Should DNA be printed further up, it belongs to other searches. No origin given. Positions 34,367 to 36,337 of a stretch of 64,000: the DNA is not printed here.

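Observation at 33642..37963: Four-gene, AT-rich restriction island: DpnA-like MTase, GmrSD-like protein, DpnII-family REase, membrane NERD protein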

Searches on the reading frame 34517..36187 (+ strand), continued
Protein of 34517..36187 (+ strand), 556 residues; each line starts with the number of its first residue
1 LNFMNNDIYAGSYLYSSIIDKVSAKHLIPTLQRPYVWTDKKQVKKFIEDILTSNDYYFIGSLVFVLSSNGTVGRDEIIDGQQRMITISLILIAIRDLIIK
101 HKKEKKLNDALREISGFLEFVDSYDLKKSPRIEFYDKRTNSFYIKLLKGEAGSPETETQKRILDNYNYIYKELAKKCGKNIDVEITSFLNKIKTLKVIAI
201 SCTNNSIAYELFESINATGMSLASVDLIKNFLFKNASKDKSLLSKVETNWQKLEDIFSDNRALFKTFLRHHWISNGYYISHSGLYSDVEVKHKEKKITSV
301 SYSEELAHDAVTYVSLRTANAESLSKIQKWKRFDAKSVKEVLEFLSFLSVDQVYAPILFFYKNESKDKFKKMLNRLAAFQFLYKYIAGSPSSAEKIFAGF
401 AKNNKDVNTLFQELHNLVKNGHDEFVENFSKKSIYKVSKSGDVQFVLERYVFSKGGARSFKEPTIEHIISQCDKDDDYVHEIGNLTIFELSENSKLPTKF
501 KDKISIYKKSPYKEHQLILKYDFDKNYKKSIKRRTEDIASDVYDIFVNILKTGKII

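Call 15: find_related_loci(query=window:34526-36187:+, collection=metagenome_contigs, flank=5000)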
Query window:34526-36187:+ (553 aa) in metagenome_contigs; peptide patterns used: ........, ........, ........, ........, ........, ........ (x = any residue, [..] = any of these).
260 stretches matched a pattern; 2 encode a relative of the query (tblastn E <= 1e-3); 2 distinct loci.
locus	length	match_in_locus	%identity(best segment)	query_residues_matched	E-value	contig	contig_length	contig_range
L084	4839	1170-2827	100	1-553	0e+0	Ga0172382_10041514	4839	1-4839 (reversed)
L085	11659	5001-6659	88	1-553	0e+0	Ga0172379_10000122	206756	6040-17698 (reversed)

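Call 16: find_encoding_contigs(protein=P0009, flank=6000, max_places=3)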
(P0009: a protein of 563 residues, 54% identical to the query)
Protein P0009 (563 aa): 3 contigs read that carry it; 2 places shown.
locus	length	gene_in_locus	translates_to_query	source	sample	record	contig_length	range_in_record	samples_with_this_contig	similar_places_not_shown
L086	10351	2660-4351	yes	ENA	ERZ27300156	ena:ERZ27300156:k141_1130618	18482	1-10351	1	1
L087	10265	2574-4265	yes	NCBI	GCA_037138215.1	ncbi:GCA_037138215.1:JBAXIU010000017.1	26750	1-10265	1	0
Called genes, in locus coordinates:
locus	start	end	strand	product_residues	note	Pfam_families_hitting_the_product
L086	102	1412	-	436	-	PF13541:ChlI, PF01078:Mg_chelatase, PF05496:RuvB_N (faint), PF07728:AAA_5 (weak), PF00158:Sigma54_activat (weak), PF00493:MCM (weak)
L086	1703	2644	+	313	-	PF02086:MethyltransfD12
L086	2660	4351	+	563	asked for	PF03235:GmrSD_N, PF07510:GmrSD_C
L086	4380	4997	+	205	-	PF02976:MutH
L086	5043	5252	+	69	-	-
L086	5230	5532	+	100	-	-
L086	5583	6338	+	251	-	PF01555:N6_N4_Mtase, PF01170:UPF0020 (faint), PF01555:N6_N4_Mtase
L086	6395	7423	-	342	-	PF00154:RecA_N, PF13481:AAA_25 (faint), PF08423:Rad51, PF06745:ATPase, PF27531:MT3502_N (weak), PF01637:ATPase_2 (weak), PF02283:CobU (weak), PF21096:RecA_C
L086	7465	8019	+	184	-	PF01458:SUFBD_core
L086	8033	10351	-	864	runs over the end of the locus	PF00133:tRNA-synt_1, PF09334:tRNA-synt_1g, PF13603:tRNA-synt_1_2, PF00133:tRNA-synt_1, PF09334:tRNA-synt_1g (weak), PF08264:Anticodon_1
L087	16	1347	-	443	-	PF13541:ChlI, PF05496:RuvB_N (faint), PF01078:Mg_chelatase, PF07728:AAA_5 (weak), PF00158:Sigma54_activat (weak), PF00493:MCM (weak)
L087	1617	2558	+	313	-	PF02086:MethyltransfD12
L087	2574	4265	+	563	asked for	PF03235:GmrSD_N, PF07510:GmrSD_C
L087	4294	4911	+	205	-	PF02976:MutH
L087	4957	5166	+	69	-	-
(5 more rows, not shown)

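Call 17: find_encoding_contigs(protein=P0008, flank=6000, max_places=3)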
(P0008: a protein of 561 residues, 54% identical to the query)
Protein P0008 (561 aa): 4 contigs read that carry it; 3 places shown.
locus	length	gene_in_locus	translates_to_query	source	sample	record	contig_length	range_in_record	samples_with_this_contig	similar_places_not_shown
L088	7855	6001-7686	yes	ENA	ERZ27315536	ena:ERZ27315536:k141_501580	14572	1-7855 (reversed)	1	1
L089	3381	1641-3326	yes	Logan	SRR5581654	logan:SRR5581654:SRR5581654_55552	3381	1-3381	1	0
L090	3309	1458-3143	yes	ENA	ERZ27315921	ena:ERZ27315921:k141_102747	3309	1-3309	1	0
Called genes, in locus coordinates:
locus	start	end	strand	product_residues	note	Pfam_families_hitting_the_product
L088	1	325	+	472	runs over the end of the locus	PF04326:SLFN_AlbA_2, PF13749:HATPase_c_4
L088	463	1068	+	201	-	PF00857:Isochorismatase (faint)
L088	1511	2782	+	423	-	PF13175:AAA_15, PF02463:SMC_N (weak), PF13304:AAA_21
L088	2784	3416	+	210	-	PF13707:RloB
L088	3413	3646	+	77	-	-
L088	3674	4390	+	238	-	PF00565:SNase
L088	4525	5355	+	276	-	PF13847:Methyltransf_31 (faint), PF01555:N6_N4_Mtase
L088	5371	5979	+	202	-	-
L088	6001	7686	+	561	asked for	PF03235:GmrSD_N, PF07510:GmrSD_C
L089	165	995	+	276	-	PF13847:Methyltransf_31 (faint), PF01555:N6_N4_Mtase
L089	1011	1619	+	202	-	-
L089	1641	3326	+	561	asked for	PF03235:GmrSD_N, PF07510:GmrSD_C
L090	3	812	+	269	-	?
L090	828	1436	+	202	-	-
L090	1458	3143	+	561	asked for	PF03235:GmrSD_N, PF07510:GmrSD_C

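Call 18: find_encoding_contigs(protein=P0015, flank=6000, max_places=3)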
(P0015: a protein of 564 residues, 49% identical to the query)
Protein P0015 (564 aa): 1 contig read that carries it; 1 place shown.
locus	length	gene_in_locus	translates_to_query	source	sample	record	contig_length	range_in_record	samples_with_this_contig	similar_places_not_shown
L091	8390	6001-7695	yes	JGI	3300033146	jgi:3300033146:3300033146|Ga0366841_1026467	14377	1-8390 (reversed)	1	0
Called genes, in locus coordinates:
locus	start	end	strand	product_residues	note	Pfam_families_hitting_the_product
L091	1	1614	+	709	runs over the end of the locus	-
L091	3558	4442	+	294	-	-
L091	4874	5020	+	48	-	PF01381:HTH_3 (weak)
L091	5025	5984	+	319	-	PF02086:MethyltransfD12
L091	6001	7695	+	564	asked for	PF03235:GmrSD_N, PF07510:GmrSD_C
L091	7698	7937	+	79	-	-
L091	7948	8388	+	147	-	?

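Call 19: find_encoding_contigs(protein=P0003, flank=6000, max_places=3)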
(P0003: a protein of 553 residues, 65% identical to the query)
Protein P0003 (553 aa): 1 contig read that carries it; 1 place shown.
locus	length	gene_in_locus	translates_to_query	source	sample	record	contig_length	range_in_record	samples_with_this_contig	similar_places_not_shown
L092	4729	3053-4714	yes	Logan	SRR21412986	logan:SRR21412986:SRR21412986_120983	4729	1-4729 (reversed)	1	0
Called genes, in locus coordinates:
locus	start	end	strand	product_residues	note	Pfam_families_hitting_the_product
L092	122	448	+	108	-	PF09685:MamF_MmsF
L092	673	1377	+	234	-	PF05552:MS_channel_1st_1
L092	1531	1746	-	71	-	-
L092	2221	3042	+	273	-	PF01555:N6_N4_Mtase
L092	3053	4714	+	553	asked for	PF03235:GmrSD_N, PF07510:GmrSD_C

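Call 21: find_encoding_contigs(protein=P0018, flank=6000, max_places=3)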
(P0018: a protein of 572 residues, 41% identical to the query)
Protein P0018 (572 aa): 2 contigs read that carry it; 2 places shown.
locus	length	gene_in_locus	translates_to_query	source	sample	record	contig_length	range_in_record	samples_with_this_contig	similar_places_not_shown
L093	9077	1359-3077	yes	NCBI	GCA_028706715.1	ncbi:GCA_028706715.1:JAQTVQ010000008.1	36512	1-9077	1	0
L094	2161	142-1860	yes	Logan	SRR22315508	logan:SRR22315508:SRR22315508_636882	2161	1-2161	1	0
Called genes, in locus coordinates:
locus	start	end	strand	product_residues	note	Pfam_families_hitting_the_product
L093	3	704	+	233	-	PF01555:N6_N4_Mtase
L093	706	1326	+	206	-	PF02976:MutH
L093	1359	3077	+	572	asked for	PF03235:GmrSD_N, PF07510:GmrSD_C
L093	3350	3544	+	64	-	-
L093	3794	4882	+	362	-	PF00145:DNA_methylase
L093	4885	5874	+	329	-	PF13391:HNH_2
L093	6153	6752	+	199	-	PF01693:Cauli_VI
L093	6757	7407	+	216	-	PF00702:Hydrolase, PF13419:HAD_2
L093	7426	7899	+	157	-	PF04191:PEMT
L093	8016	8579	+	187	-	PF06559:DCD_N, PF22769:DCD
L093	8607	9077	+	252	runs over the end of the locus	PF00160:Pro_isomerase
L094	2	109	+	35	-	?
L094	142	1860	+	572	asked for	PF03235:GmrSD_N, PF07510:GmrSD_C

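Call 22: find_encoding_contigs(protein=P0040, flank=6000, max_places=3)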
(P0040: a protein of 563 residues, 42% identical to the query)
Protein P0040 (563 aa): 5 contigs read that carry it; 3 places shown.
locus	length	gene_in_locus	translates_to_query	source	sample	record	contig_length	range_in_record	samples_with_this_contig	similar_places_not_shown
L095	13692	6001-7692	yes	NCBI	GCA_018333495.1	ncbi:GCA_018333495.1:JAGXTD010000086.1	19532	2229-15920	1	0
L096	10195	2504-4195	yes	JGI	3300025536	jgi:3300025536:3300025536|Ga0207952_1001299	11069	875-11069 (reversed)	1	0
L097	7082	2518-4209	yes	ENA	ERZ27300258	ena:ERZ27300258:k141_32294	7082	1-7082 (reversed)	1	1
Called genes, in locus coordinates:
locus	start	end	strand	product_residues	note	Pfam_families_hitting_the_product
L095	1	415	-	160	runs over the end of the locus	PF01936:NYN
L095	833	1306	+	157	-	PF00160:Pro_isomerase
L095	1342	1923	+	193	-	-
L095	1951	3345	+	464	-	PF03266:NTPase_1 (faint), PF05970:PIF1, PF13245:AAA_19, PF13401:AAA_22, PF13604:AAA_30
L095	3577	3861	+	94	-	PF01713:Smr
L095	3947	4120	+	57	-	-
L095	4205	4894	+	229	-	PF01832:Glucosaminidase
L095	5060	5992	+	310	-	PF02086:MethyltransfD12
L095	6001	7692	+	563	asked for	PF03235:GmrSD_N, PF07510:GmrSD_C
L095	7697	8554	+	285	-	PF04556:DpnII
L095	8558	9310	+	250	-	PF01555:N6_N4_Mtase, PF01170:UPF0020 (faint), PF01555:N6_N4_Mtase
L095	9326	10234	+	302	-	PF14338:Mrr_N, PF04471:Mrr_cat, PF22722:NA-iREase1, PF13156:Mrr_cat_2 (weak)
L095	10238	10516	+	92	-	PF12961:DUF3850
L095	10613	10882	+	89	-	-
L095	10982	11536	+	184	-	-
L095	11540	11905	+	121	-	PF01641:SelR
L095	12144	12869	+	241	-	-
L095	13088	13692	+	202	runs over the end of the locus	PF09335:VTT_dom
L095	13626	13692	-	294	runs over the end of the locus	PF01745:IPT (weak), PF01715:IPPT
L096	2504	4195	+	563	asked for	PF03235:GmrSD_N, PF07510:GmrSD_C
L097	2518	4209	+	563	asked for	PF03235:GmrSD_N, PF07510:GmrSD_C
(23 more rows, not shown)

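Call 23: find_encoding_contigs(protein=P0026, flank=6000, max_places=6)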
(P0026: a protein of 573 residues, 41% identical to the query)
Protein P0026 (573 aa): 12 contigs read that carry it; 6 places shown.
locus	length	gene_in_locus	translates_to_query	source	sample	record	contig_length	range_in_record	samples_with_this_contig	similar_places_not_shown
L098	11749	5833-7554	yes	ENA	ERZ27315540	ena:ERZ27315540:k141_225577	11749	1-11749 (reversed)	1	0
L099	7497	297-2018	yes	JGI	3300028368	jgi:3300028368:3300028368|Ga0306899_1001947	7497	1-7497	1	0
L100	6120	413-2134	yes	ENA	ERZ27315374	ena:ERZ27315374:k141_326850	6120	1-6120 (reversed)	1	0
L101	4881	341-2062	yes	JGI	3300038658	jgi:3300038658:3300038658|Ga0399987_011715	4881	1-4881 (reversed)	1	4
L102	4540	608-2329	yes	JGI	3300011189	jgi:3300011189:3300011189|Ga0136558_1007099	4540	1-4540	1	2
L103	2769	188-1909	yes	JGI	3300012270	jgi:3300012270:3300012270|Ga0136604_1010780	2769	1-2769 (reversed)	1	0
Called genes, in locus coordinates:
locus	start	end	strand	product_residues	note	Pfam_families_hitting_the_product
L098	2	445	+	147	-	?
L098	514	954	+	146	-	-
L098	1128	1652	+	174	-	PF00581:Rhodanese, PF11127:YgaP-like_TM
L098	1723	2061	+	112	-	PF09876:DUF2103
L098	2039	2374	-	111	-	-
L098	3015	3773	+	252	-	-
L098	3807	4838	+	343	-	PF14257:DUF4349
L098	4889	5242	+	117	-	-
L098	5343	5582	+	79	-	-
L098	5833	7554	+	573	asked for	PF03235:GmrSD_N, PF07510:GmrSD_C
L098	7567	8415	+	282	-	PF02086:MethyltransfD12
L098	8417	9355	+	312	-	PF04556:DpnII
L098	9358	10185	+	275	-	PF01555:N6_N4_Mtase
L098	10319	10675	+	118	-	PF09848:SLFN-g3_helicase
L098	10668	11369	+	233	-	PF01844:HNH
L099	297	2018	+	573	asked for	PF03235:GmrSD_N, PF07510:GmrSD_C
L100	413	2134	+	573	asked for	PF03235:GmrSD_N, PF07510:GmrSD_C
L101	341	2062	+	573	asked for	PF03235:GmrSD_N, PF07510:GmrSD_C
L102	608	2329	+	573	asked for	PF03235:GmrSD_N, PF07510:GmrSD_C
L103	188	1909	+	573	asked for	PF03235:GmrSD_N, PF07510:GmrSD_C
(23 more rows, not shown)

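Call 32: find_encoding_contigs(protein=P0060, flank=6000, max_places=3)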
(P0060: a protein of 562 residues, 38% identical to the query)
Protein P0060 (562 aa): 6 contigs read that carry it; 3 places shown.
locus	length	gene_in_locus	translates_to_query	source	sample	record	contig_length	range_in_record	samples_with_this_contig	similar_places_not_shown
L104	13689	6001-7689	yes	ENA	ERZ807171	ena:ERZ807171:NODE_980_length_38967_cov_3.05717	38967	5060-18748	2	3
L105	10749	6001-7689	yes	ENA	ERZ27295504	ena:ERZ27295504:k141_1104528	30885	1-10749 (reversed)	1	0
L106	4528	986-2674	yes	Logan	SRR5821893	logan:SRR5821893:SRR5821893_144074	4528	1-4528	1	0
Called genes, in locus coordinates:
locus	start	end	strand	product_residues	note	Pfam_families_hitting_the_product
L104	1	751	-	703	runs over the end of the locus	PF00133:tRNA-synt_1, PF09334:tRNA-synt_1g (weak), PF00133:tRNA-synt_1, PF01921:tRNA-synt_1f (faint), PF09334:tRNA-synt_1g (weak), PF08264:Anticodon_1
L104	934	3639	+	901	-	PF02861:Clp_N, PF23569:NBD_SMAX1 (weak), PF00004:AAA, PF17871:AAA_lid_9, PF00158:Sigma54_activat (weak), PF07724:AAA_2, PF07728:AAA_5, PF10431:ClpB_D2-small, +8 more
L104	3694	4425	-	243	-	PF00730:HhH-GPD, PF00633:HHH (faint)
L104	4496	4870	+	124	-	-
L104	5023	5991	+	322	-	PF02086:MethyltransfD12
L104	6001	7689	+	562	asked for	PF03235:GmrSD_N, PF07510:GmrSD_C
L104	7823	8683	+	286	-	PF04556:DpnII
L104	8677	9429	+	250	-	PF01555:N6_N4_Mtase, PF01170:UPF0020, PF08241:Methyltransf_11 (faint), PF01555:N6_N4_Mtase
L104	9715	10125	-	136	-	PF02452:PemK_toxin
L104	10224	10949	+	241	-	PF02616:SMC_ScpA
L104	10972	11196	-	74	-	-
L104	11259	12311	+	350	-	PF00226:DnaJ, PF01556:DnaJ_C, PF27659:CHP02642 (faint), PF00684:DnaJ_CXXCXGXG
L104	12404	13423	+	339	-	-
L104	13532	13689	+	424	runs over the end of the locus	-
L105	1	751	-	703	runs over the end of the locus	PF00133:tRNA-synt_1, PF09334:tRNA-synt_1g (weak), PF00133:tRNA-synt_1, PF01921:tRNA-synt_1f (faint), PF09334:tRNA-synt_1g (weak), PF08264:Anticodon_1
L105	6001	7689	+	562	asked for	PF03235:GmrSD_N, PF07510:GmrSD_C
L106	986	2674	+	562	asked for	PF03235:GmrSD_N, PF07510:GmrSD_C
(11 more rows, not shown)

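Call 33: find_encoding_contigs(protein=P0065, flank=5000, max_places=4)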
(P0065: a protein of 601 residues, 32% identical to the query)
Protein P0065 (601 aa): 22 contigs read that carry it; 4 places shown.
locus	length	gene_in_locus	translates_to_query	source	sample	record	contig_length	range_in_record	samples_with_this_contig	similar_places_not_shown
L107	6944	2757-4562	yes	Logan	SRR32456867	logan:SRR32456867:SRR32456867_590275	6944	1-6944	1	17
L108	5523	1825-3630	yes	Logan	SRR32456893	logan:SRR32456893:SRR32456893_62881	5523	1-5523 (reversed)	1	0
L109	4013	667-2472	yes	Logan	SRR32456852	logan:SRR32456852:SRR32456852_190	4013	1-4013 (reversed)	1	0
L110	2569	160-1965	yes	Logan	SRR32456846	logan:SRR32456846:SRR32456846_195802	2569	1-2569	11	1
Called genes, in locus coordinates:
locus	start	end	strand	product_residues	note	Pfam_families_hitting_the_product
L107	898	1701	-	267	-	PF03372:Exo_endo_phos, PF14529:Exo_endo_phos_2 (weak)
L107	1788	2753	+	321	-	PF02086:MethyltransfD12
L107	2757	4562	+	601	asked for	PF03235:GmrSD_N, PF07510:GmrSD_C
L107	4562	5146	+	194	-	-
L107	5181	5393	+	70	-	-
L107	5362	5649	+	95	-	-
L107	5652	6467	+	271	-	PF01555:N6_N4_Mtase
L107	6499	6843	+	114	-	PF00313:CSD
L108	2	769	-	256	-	?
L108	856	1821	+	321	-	PF02086:MethyltransfD12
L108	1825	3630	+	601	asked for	PF03235:GmrSD_N, PF07510:GmrSD_C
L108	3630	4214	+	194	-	-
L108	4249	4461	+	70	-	-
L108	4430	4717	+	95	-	-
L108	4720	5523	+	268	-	?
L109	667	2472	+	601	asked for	PF03235:GmrSD_N, PF07510:GmrSD_C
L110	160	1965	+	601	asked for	PF03235:GmrSD_N, PF07510:GmrSD_C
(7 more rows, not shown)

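Call 36: search_protein_families(library=pfam, proteins=[L088:5371-5979:+, L107:4562-5146:+, L107:5181-5393:+, L107:5362-5649:+, L002:12581-13033:+, L004:5332-5931:+], max_evalue=1)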
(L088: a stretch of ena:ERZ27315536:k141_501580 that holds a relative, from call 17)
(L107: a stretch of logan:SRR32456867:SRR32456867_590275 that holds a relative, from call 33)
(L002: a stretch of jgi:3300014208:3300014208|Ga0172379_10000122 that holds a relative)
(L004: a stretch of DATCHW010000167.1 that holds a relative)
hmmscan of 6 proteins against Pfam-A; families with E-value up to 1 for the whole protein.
L088:5371-5979:+ (202 aa): 0 families

L107:4562-5146:+ (194 aa): 0 families

L107:5181-5393:+ (70 aa): 1 family
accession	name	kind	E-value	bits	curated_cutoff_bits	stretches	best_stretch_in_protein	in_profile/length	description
PF13443.12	HTH_26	-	0.0027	18.3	22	1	5-54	1-52/63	Cro/C1-type HTH DNA-binding domain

L107:5362-5649:+ (95 aa): 0 families

L002:12581-13033:+ (150 aa): 1 family
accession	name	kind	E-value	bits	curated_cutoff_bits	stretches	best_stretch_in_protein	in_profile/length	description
PF05569.17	Peptidase_M56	-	0.08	12.5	31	1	90-134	4-50/296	BlaR1 peptidase M56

L004:5332-5931:+ (200 aa): 3 families
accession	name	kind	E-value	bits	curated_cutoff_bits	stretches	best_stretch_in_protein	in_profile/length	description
PF02976.21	MutH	-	7.9e-10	39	23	1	61-116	15-71/103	DNA mismatch repair enzyme MutH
PF15515.12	MvaI_BcnI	-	0.00016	22.2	25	1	35-69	17-51/227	MvaI/BcnI restriction endonuclease family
PF18656.6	DUF5633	-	0.084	13.2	23.6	1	157-172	21-36/41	Family of unknown function (DUF5633)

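Call 37: search_solved_structures(query=L107:4562-5146:+, max_evalue=1)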
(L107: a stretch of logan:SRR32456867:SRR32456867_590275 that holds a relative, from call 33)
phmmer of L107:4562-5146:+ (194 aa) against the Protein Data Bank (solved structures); distinct sequences matched with E-value up to 1: 0.

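Call 38: search_solved_structures(query=L088:5371-5979:+, max_evalue=1)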
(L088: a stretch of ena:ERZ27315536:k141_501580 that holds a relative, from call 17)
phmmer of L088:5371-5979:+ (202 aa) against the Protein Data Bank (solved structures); distinct sequences matched with E-value up to 1: 0.
